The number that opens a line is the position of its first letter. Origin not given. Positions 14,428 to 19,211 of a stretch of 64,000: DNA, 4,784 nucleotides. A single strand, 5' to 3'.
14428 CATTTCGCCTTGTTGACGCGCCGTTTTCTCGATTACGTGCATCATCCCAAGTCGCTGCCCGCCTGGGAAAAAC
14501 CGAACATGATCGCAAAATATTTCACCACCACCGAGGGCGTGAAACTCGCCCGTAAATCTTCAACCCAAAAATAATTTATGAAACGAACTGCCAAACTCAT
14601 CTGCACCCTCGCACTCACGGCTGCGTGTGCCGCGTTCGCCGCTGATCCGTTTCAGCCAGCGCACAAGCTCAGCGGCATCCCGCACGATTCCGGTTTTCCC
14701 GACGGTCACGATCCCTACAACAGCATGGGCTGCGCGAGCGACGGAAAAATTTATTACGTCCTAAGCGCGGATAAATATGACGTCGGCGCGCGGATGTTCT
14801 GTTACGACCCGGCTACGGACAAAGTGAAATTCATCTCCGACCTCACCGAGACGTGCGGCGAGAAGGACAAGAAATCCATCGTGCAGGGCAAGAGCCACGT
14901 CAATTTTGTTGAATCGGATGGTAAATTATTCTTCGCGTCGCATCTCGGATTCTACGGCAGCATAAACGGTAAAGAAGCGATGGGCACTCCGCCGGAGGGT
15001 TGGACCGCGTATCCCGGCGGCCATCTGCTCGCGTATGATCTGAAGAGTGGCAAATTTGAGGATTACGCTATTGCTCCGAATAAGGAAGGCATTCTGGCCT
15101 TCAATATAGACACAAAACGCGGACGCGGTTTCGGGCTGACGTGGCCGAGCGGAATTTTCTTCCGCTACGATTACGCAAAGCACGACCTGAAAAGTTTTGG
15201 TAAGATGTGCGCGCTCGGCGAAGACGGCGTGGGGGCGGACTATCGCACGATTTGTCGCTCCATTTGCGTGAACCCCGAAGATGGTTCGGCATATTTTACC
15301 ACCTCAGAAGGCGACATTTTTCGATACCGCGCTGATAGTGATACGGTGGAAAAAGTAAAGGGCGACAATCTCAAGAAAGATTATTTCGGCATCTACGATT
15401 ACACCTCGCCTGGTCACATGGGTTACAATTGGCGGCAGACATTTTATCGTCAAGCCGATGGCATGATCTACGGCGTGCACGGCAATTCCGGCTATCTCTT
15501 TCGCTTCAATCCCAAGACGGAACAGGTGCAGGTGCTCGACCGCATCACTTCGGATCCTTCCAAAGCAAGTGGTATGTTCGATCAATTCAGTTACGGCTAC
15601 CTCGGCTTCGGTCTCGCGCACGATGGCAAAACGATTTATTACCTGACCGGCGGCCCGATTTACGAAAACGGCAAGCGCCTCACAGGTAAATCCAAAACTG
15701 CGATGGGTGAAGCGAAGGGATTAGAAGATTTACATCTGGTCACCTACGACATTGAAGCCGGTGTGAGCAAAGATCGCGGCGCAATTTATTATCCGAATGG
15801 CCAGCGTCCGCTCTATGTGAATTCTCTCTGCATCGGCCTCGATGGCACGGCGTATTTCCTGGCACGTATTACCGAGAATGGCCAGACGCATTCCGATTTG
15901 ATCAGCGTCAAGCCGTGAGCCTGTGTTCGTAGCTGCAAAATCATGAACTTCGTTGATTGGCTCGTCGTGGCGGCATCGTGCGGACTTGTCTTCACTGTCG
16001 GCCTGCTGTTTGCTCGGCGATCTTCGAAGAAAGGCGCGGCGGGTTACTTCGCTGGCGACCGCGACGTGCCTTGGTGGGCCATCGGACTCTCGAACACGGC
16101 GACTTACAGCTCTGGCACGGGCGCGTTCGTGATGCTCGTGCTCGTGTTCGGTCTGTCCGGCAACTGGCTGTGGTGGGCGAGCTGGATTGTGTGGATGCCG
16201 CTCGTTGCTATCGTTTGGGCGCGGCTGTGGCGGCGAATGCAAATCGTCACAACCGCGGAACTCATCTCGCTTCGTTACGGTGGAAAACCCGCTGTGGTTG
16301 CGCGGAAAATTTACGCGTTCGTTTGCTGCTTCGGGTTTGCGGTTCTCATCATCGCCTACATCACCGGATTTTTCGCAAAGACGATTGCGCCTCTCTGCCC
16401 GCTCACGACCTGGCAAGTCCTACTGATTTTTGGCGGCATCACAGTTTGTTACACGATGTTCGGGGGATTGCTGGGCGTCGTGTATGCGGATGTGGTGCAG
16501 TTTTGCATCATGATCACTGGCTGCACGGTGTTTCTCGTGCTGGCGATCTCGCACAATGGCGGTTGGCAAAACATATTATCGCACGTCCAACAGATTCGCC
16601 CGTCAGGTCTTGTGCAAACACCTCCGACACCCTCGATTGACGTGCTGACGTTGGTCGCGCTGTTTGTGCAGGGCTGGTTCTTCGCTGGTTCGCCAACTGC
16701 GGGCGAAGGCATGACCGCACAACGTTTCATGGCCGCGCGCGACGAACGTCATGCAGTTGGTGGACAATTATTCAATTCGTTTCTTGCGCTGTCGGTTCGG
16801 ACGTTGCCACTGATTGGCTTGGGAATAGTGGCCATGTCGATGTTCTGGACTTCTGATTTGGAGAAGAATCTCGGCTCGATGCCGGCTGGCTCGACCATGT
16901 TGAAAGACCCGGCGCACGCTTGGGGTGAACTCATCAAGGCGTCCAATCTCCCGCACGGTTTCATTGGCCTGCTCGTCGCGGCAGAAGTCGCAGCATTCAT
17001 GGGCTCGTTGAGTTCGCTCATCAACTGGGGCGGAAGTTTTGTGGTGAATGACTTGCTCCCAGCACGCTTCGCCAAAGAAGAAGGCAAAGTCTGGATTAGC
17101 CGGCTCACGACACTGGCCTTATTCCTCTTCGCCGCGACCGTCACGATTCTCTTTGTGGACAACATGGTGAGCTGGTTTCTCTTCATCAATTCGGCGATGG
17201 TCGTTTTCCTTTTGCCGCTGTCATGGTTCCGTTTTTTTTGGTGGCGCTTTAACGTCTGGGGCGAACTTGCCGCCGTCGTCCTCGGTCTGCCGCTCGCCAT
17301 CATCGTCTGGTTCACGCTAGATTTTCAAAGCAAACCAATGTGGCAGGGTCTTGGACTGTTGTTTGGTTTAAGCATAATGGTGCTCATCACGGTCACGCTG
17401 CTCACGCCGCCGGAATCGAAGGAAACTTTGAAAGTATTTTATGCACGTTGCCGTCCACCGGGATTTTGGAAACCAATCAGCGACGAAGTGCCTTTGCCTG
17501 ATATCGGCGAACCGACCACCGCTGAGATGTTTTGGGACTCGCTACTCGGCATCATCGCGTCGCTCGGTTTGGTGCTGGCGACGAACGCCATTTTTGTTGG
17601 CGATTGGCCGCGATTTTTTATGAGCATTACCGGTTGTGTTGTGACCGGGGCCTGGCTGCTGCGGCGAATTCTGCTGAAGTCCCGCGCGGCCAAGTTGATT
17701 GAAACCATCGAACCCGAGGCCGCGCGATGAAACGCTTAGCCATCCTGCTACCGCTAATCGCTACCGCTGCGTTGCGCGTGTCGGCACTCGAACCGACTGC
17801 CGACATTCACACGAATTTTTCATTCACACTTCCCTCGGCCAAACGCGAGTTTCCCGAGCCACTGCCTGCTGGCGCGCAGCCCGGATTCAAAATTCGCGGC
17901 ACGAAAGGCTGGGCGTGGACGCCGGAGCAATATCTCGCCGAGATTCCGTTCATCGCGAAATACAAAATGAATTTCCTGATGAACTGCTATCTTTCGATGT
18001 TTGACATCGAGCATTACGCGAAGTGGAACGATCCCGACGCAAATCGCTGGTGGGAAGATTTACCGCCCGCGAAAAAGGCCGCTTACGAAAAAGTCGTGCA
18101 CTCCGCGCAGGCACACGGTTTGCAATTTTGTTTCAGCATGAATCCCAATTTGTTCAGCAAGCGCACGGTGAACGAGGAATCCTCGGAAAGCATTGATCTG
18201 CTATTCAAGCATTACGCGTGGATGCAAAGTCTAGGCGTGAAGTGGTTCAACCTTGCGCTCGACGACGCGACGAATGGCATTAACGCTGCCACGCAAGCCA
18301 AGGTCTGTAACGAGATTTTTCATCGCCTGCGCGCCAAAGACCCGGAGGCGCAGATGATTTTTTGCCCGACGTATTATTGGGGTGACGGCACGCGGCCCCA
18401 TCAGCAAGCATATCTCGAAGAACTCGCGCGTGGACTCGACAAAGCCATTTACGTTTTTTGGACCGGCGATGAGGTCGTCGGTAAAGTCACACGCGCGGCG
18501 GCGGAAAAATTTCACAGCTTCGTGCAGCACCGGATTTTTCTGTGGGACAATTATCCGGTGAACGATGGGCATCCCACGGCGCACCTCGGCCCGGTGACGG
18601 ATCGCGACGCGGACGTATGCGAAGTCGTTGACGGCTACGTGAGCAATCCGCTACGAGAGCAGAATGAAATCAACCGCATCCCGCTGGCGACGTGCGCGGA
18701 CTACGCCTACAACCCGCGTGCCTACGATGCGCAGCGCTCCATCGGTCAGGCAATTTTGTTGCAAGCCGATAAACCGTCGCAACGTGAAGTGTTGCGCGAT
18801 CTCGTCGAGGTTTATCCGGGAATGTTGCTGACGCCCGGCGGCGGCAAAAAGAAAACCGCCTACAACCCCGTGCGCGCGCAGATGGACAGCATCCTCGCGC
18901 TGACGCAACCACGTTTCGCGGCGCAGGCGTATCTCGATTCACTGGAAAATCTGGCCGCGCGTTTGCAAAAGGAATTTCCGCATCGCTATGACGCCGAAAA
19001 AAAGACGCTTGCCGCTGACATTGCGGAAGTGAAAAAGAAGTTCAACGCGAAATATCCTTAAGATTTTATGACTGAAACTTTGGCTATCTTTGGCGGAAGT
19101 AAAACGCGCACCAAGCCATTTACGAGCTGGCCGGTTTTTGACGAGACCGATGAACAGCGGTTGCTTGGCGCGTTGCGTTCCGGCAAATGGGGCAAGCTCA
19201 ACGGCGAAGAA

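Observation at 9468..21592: Exported and cytoplasmic copies of a ceramidase-like amidohydrolase + DegT aminotransferase pair, including a Tat-signal PLP sugar aminotransferase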

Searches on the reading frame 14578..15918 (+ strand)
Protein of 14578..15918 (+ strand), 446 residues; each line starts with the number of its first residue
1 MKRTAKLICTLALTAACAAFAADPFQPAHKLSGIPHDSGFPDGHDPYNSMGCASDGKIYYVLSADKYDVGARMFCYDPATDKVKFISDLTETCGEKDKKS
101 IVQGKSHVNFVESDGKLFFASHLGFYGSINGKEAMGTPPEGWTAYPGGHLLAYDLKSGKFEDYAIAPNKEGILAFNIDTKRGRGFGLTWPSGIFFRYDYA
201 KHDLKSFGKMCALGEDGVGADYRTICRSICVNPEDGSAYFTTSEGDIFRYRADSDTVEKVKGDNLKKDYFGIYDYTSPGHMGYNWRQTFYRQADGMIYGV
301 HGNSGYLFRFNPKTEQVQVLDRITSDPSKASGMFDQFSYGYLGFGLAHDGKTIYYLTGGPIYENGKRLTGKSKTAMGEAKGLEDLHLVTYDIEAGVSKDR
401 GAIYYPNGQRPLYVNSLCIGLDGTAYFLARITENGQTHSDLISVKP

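Call 4: search_protein_families(library=pfam, proteins=[window:14578-15918:+], max_evalue=0.01)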
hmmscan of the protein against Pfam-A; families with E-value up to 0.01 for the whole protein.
window:14578-15918:+ (446 aa): 1 family
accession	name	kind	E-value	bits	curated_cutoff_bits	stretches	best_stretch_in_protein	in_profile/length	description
PF13964.12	Kelch_6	-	0.007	16.8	25.3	0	48-90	5-47/50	Kelch motif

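Call 5: search_protein_families(library=ncbifam, proteins=[window:14578-15918:+], max_evalue=0.01)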
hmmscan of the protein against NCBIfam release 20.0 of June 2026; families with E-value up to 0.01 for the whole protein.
window:14578-15918:+ (446 aa): 0 families

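Call 25: search_solved_structures(query=window:14578-15918:+, max_evalue=10)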
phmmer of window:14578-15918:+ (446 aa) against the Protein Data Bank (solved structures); distinct sequences matched with E-value up to 10: 1.
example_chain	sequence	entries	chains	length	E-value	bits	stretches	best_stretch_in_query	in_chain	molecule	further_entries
8snb_4A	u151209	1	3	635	0.54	12.5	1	222-272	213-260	Cilia- and flagella-associated protein 52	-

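Call 37: find_homologous_proteins(query=window:14578-15918:+, max_evalue=0.00001)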
Query window:14578-15918:+ (446 aa): 3713 proteins with E <= 0.00001 among 7401 candidates; the best 120 are listed.
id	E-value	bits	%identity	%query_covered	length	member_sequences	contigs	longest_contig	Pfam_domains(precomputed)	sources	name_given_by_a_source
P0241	1.3e-291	986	93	100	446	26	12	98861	-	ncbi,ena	-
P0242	2.7e-270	915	89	95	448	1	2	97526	-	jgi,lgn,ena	jgi:hypothetical protein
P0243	1.5e-268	910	87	98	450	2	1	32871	-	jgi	jgi:hypothetical protein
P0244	1.4e-260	883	83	100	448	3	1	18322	-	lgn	-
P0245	1.5e-259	880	83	98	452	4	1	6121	-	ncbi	-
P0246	6.3e-259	878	82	100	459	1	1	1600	-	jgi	-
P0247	1.3e-257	873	82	100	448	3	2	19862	-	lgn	-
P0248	8.4e-253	858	82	98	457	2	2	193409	-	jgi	-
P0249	5.1e-248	842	78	100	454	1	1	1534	-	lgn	-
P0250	9.1e-248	841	80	99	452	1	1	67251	-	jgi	-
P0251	1.1e-246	837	80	95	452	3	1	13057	-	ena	-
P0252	1.1e-240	818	77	100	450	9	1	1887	-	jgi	-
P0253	5.0e-240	815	77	100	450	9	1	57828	-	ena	-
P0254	5.4e-237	805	79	95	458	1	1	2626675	-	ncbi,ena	-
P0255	6.9e-236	802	77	95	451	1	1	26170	-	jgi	jgi:hypothetical protein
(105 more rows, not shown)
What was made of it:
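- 14578..15918 (+): Exported beta-propeller of an uncharacterised family with no Pfam domain. About 3,700 homologues; those that carry a name are called hypothetical (call 37).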

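Call 47: predict_structure(alignment_id=A3)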
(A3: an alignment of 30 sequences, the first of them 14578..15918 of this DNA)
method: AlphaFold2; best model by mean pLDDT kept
length: 446 residues; sequences in the alignment: 30
mean_pLDDT: 82.5   pTM: 0.85
mean pLDDT of the five models: 82.5, 81.8, 80.3, 80.1, 78.8
residues with pLDDT >= 90: 211; 70-90: 149; 50-70: 50; < 50: 36
segments of 3 or more residues with pLDDT < 50: 1-20, 336-340, 371-379
pLDDT, mean of each block of 10 residues (from residue 1): 43 46 81 93 67 94 82 96 95 93 82 94 78 73 92 96 95 93 94 96 96 83 84 94 85 95 60 57 71 92 79 88 84 55 84 88 76 42 85 94 91 84 92 83 94
secondary structure, 60 per line:
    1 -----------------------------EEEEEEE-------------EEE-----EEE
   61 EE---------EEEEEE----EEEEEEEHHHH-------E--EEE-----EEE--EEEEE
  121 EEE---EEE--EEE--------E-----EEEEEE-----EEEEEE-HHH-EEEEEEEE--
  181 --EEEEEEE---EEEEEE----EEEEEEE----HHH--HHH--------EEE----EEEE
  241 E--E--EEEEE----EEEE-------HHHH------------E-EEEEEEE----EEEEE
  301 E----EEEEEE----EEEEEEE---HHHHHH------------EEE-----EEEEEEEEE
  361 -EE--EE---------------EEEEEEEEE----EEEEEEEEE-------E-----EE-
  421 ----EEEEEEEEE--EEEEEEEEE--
elements in order: E30-36 E50-52 E58-62 E72-77 E82-88 H89-92 E103-105 E111-113 E116-123 E127-129 E132-134 E149-154 E160-165 E171-178 E183-189 E193-198 E203-209 E230-232 E237-241 E247-251 E256-259 H267-270 E285-291 E296-301 E306-311 E316-322 H326-331 E344-346 E352-360 E383-391 E396-404 E425-433 E436-444

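Call 49: fold_search(model_id=the predicted structure, library=pdb)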
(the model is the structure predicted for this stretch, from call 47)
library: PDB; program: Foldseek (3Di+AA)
matches with E <= 10: 1731; with E <= 0.001: 1360
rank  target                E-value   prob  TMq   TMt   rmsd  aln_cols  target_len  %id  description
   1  7pvp                  1.2e-11  1.00  0.40  0.58   7.2       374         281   13  Crystal structure of the SAKe6BC designer protein (released 2023-01-18)
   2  7on6                  3.1e-11  1.00  0.40  0.55   8.4       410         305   14  Crystal structure of the computationally designed SAKe6AE protein (released 2022-12-14)
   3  7ona                  5.5e-11  1.00  0.37  0.55   5.7       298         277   13  Crystal structure of the computationally designed SAKe6AC protein (released 2022-12-14)
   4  7opu                  6.5e-11  1.00  0.39  0.57   7.5       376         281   11  Self-assembled crystal structure of the computationally designed SAKe6BE-3HH protein (released 2022-12-14)
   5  8pjr                  1.1e-10  1.00  0.38  0.55   7.8       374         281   14  Crystal structure of the SAKe6AC-LB protein (released 2024-07-10)
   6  4a2l_B                1.1e-10  1.00  0.48  0.31   6.8       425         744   14  Structure of the periplasmic domain of the heparin and heparan sulphate sensing hybrid two component system BT4663 in  (released 2012-05-02)
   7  7on7_A                1.2e-10  1.00  0.39  0.58   7.6       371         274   13  Crystal structure of the computationally designed SAKe6BE-L2 protein (released 2022-12-14)
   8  8pjx                  1.2e-10  1.00  0.39  0.57   7.5       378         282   13  Crystal structure of the computationally designed SAKe6FR protein (released 2024-07-10)
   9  7xm5                  1.3e-10  1.00  0.40  0.58   7.3       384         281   11  Keap1 Kelch domain (residues 322-609) in complex with 6i (released 2022-07-06)
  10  5wfv_B                1.4e-10  1.00  0.41  0.60   6.8       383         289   11  Kelch domain of human Keap1 bound to Nrf2 ETGE peptide (released 2018-09-19)
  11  3hrp                  1.5e-10  1.00  0.39  0.42  16.4       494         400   12  Crystal structure of Structural genomics protein of unknown function (NP_812590.1) from Bacteroides thetaiotaomicron VPI (released 2009-08-04)
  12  6uf0_A                2.3e-10  1.00  0.40  0.58   7.0       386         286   11  Crystal structure of N-(4-((4-methoxy-N-(2,2,2-trifluoroethyl)phenyl)sulfonamido)isoquinolin-1-yl)-N-((4-methoxyphenyl (released 2019-12-18)
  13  9j7g_X                2.3e-10  1.00  0.40  0.58   7.1       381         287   12  Crystal strcuture of Keap1_compound_8 (released 2025-06-25)
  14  8pkv_B                2.3e-10  1.00  0.40  0.58   7.4       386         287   12  Kelch domain of KEAP1 in complex with a ortho-dimethylbenzene linked cyclic peptide 4 (ortho-WRCDPETGEC). (released 2023-11-15)
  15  2xn4_A                2.5e-10  1.00  0.41  0.59   6.7       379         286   10  Crystal structure of the kelch domain of human KLHL2 (Mayven) (released 2010-08-18)
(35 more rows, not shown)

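Call 72: search_protein_families(library=pfam, alignment_id=A3, max_evalue=10)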
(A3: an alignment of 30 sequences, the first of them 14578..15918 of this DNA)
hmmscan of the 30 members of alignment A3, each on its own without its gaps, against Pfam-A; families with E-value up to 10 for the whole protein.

A. member 1, window:14578-15918:+ (446 aa): 3 families
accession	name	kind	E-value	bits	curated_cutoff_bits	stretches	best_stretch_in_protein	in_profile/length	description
PF13964.12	Kelch_6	-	0.007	16.8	25.3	1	48-90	5-47/50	Kelch motif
PF05899.18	Cupin_3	-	0.016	15.3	23.5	1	231-269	38-74/74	EutQ-like cupin domain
PF21959.2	DUF6923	-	0.017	15.4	27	1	293-347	140-193/234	Repeat of unknown function (DUF6923)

B. families by the number of members that match (of 30 scanned): 16 families
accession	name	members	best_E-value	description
PF13964.12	Kelch_6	21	7.8e-05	Kelch motif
PF21959.2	DUF6923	14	9.2e-05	Repeat of unknown function (DUF6923)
PF20067.5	SSL_N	11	0.013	Strictosidine synthase-like, N-terminal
PF06739.17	SBBP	5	0.085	Beta-propeller repeat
PF05899.18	Cupin_3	3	0.016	EutQ-like cupin domain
PF03088.22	Str_synth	2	0.0019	Strictosidine synthase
PF17138.9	DUF5111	2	0.019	Domain of unknown function (DUF5111)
PF25210.1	Kelch_FKB95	2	0.025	FKB95, Kelch-repeats domain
PF18507.7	WW_1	2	0.12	WW domain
PF16819.11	DUF5074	1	0.0066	Domain of unknown function (DUF5074)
PF08268.17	FBA_3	1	0.069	F-box associated domain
PF14220.11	DUF4329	1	0.077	Domain of unknown function (DUF4329)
PF13449.12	Phytase-like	1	0.16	Esterase-like activity of phytase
PF14157.12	YmzC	1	0.2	YmzC-like protein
PF10893.13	Phage_186_Fil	1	0.22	Bacteriophage 186, Fil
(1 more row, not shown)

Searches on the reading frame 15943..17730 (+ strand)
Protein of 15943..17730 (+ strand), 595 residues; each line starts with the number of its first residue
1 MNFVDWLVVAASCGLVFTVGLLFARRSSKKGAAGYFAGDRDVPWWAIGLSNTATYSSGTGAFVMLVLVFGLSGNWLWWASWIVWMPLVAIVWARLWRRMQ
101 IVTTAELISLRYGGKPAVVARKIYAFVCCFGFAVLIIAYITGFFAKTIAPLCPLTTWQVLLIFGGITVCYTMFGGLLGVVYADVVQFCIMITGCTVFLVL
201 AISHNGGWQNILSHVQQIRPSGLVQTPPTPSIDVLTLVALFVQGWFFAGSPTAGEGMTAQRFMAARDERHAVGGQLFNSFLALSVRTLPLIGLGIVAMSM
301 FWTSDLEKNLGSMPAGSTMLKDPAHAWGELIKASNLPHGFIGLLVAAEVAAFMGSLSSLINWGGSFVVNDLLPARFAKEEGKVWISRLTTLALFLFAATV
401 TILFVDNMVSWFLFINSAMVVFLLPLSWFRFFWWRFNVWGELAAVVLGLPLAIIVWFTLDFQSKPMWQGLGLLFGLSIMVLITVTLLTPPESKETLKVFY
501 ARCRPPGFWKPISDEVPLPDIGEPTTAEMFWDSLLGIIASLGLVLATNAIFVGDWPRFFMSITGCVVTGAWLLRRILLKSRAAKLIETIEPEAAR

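Call 4: search_protein_families(library=pfam, proteins=[window:15943-17730:+], max_evalue=0.01)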
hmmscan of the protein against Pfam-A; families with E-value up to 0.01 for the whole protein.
window:15943-17730:+ (595 aa): 1 family
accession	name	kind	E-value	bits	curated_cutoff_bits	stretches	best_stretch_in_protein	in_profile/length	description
PF00474.23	SSF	-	8.7e-35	120.8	22.8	1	35-448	1-406/406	Sodium:solute symporter family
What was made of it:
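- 15943..17730 (+): Sodium:solute symporter. PF00474 at 120.8 bits (call 4).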

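Call 5: search_protein_families(library=ncbifam, proteins=[window:15943-17730:+], max_evalue=0.01)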
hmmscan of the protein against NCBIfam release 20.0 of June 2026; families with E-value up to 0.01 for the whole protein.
window:15943-17730:+ (595 aa): 7 families
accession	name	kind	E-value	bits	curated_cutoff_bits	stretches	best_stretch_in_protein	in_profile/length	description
TIGR00813.1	sss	superfamily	3.5e-34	118.5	184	1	35-448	1-411/411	sodium/solute symporter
TIGR02119.1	panF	equivalog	2.9e-18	66.2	328.05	1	16-455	14-437/471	sodium/pantothenate symporter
TIGR02121.1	Na_Pro_sym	equivalog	3.3e-14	52.5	515.5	1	19-496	17-477/488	sodium/proline symporter PutP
TIGR03648.1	Na_symport_lg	subfamily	1.8e-09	36.6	320.75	2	6-205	2-193/547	VC_2705 family sodium/solute symporter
NF009135.0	PRK12488.1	subfamily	9.1e-08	31.1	850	1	26-455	53-475/549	cation/acetate symporter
NF058657.1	MncbAcdTpMctC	equivalog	1.1e-07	30.7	670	1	16-215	17-218/527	monocarboxylic acid transporter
NF011948.0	PRK15419.1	equivalog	1.6e-06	27.3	955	1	23-461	24-449/502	sodium/proline symporter PutP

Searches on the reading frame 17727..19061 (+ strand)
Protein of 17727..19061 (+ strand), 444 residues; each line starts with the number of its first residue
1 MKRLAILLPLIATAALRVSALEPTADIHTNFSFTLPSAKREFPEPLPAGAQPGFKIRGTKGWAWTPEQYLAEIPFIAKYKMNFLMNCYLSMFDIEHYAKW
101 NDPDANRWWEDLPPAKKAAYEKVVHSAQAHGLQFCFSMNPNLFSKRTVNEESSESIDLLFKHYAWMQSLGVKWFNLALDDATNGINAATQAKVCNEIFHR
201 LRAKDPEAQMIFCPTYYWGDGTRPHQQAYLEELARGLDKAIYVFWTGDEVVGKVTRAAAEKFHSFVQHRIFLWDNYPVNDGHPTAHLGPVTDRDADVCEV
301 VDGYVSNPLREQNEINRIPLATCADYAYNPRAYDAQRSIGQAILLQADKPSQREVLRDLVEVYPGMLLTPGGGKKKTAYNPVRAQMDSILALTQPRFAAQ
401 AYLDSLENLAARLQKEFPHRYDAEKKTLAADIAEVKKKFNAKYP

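Call 4: search_protein_families(library=pfam, proteins=[window:17727-19061:+], max_evalue=0.01)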
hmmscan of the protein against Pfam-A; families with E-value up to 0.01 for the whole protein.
window:17727-19061:+ (444 aa): 1 family
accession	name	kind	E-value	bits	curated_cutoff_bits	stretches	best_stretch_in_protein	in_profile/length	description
PF07555.19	NAGidase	-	8.5e-54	183.3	25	1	61-357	9-291/295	beta-N-acetylglucosaminidase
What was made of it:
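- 17727..19061 (+): Exported GH84 beta-N-acetylglucosaminidase. PF07555 at 183 bits (call 4).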

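Call 5: search_protein_families(library=ncbifam, proteins=[window:17727-19061:+], max_evalue=0.01)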
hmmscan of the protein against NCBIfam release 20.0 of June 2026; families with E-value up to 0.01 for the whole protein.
window:17727-19061:+ (444 aa): 1 family
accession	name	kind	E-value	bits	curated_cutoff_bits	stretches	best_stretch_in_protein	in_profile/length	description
NF041654.1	GlcNAcase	equivalog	1.7e-33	116.1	1000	1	58-343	151-423/732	beta-N-acetylglucosaminidase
